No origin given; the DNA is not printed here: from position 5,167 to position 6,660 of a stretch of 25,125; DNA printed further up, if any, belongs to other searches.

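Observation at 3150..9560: Modular head-to-tail array: three diverged TadG-like paralogs plus an unrelated secreted-protein gene, each driven by the same promoter-leader module and closed by the same terminator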

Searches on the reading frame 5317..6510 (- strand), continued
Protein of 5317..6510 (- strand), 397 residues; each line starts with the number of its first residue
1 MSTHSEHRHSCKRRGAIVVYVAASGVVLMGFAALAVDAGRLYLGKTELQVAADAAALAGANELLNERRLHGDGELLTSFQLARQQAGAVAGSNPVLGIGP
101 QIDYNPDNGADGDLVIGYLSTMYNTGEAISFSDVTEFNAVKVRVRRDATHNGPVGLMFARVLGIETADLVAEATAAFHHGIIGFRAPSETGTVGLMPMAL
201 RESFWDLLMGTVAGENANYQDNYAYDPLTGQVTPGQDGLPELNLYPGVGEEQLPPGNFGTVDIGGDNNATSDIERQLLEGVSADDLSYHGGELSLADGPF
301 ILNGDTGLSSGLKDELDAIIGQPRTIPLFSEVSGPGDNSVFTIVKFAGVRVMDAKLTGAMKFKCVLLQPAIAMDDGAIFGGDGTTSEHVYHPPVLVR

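Call 20: find_encoding_contigs(protein=P0011, flank=10000, max_places=3)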
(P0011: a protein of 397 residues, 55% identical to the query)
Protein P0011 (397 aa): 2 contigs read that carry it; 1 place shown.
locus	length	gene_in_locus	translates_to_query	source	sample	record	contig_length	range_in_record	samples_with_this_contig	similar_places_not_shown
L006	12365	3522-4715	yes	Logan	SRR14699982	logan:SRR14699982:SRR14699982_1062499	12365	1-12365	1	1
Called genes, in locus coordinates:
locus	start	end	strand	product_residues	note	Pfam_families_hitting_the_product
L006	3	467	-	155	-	?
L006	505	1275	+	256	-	PF02517:Rce1-like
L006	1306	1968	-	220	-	PF03848:TehB, PF13489:Methyltransf_23, PF05175:MTS (faint), PF08241:Methyltransf_11 (weak), PF08242:Methyltransf_12 (weak), PF13649:Methyltransf_25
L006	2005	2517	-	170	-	-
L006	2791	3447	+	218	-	-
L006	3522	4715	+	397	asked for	PF13400:Tad, PF09977:Tad_C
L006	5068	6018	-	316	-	-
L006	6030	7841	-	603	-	-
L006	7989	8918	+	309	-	-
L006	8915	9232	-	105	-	-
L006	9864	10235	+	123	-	PF21758:LpdD_chaperone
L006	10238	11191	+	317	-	PF01297:ZnuA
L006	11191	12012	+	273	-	PF00005:ABC_tran, PF02463:SMC_N (faint), PF13304:AAA_21 (weak)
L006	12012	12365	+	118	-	?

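Call 42: predict_structure(alignment_id=A3)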
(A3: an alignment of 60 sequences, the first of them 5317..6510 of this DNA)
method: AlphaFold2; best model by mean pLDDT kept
length: 397 residues; sequences in the alignment: 60
mean_pLDDT: 87.7   pTM: 0.81
mean pLDDT of the five models: 87.7, 85.8, 85.6, 85.0, 84.6
residues with pLDDT >= 90: 223; 70-90: 149; 50-70: 18; < 50: 7
segments of 3 or more residues with pLDDT < 50: 1-4, 6-8
pLDDT, mean of each block of 10 residues (from residue 1): 49 66 84 88 95 97 89 84 95 92 91 93 88 91 92 89 90 94 86 92 92 83 89 91 74 80 80 91 90 93 87 92 96 87 96 88 90 91 87 93
secondary structure, 60 per line:
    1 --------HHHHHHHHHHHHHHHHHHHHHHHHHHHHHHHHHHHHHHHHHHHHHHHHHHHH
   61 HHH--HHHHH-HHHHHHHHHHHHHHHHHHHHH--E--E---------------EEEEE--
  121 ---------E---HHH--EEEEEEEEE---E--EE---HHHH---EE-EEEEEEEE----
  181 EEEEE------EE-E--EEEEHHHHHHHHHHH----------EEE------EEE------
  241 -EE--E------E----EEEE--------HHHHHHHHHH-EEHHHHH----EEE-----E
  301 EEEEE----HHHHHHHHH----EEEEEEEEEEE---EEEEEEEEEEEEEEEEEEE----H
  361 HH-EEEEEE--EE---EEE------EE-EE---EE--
elements in order: H9-63 H66-70 H72-92 E114-118 E139-147 H159-162 E169-176 E181-185 E198-201 H202-212 E223-225 E232-234 E258-261 H270-279 H283-287 E292-294 E300-305 H310-318 E323-333 E337-355 E364-369 E377-379
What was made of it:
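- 5317..6510 (-): TadG-like paralog B (397 aa). AF2 pLDDT 87.7 (call 42).
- On TadE/TadG-like pseudopilins (Pfam Tad PF13400 / Tad_C PF09977): The AF2 model (pLDDT 87.7) has helix 9-63 followed by beta strands (call 42).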

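Call 46: fold_search(model_id=the predicted structure, library=pdb)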
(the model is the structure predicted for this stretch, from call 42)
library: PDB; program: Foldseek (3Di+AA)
matches with E <= 10: 145; with E <= 0.001: 0
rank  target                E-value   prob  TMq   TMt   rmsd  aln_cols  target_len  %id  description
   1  2oaa_A                4.4e-01  0.02  0.07  0.09  16.5       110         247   10  Restriction endonuclease MvaI-cognate DNA substrate complex (released 2007-02-20)
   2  9q33_B                6.0e-01  0.05  0.09  0.09  11.0        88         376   11  Cereblon Ternary Complex with Blimp1 and compound 5 (released 2026-01-14)
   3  9mkb_A2               6.8e-01  0.06  0.07  0.06   9.7        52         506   10  Structure of the bacteriophage T4 portal-neck-tail complex (released 2025-12-24)
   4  4kkt_B                6.8e-01  0.00  0.05  0.06  29.1       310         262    8  Crystal Structure of BesA (P21 form) (released 2013-07-10)
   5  5lsr_B                7.8e-01  0.01  0.07  0.11  23.3       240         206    8  Carboxysome shell protein CcmP from Synechococcus elongatus PCC 7942 (released 2017-04-12)
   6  5lsr_A                8.8e-01  0.01  0.06  0.11  23.4       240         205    8  Carboxysome shell protein CcmP from Synechococcus elongatus PCC 7942 (released 2017-04-12)
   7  2j3v                  9.4e-01  0.08  0.10  0.10   7.6        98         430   13  Crystal structure of the enzymatic component C2-I of the C2-toxin from Clostridium botulinum at pH 3.0 (released 2006-10-11)
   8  7sn4_W                1.0e+00  0.02  0.14  0.10  31.8       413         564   10  Cryo-EM structure of the enterohemorrhagic E. coli O157:H7 flagellar filament (released 2022-03-16)
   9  5v3o_C                1.2e+00  0.04  0.09  0.10  10.8        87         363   11  Cereblon in complex with DDB1 and CC-220 (released 2017-05-03)
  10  2ey4_D                1.6e+00  0.06  0.07  0.33  13.0        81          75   12  Crystal Structure of a Cbf5-Nop10-Gar1 Complex (released 2006-01-24)
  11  9pfc_B                1.9e+00  0.01  0.09  0.06  19.0       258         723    8  NSF, substrate free, hydrolyzing, class 26 (released 2025-10-08)
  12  9d0q_B                2.2e+00  0.05  0.08  0.10   7.6        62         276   14  Crystal structure of human Wee1 kinase domain in complex with inhibitor (released 2025-09-10)
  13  9nws_B                2.2e+00  0.04  0.10  0.11   9.8        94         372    6  Cryo-EM structure of DDB1dB:CRBN:mezigdomide:SALL4(392-449) (released 2026-02-04)
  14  8tnr_B                2.2e+00  0.03  0.10  0.10   9.9        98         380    8  Cryo-EM structure of DDB1dB:CRBN:PT-179:SD40, conformation 2 (released 2024-03-13)
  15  4ht5_B                2.4e+00  0.01  0.07  0.10  23.0       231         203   10  CO2 concentrating mechanism protein P, CcmP form 1 (released 2013-04-17)
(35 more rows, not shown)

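Call 71: search_protein_families(library=ncbifam, proteins=[window:5317-6510:-], max_evalue=0.1)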
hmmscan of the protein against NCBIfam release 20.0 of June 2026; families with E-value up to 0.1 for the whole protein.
window:5317-6510:- (397 aa): 1 family
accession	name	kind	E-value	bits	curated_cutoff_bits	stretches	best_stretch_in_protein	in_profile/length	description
TIGR03816.1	tadE_like_DECH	hypoth_equivalog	0.0099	16.1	50.95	1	14-64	2-52/109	Rv3654c family TadE-like protein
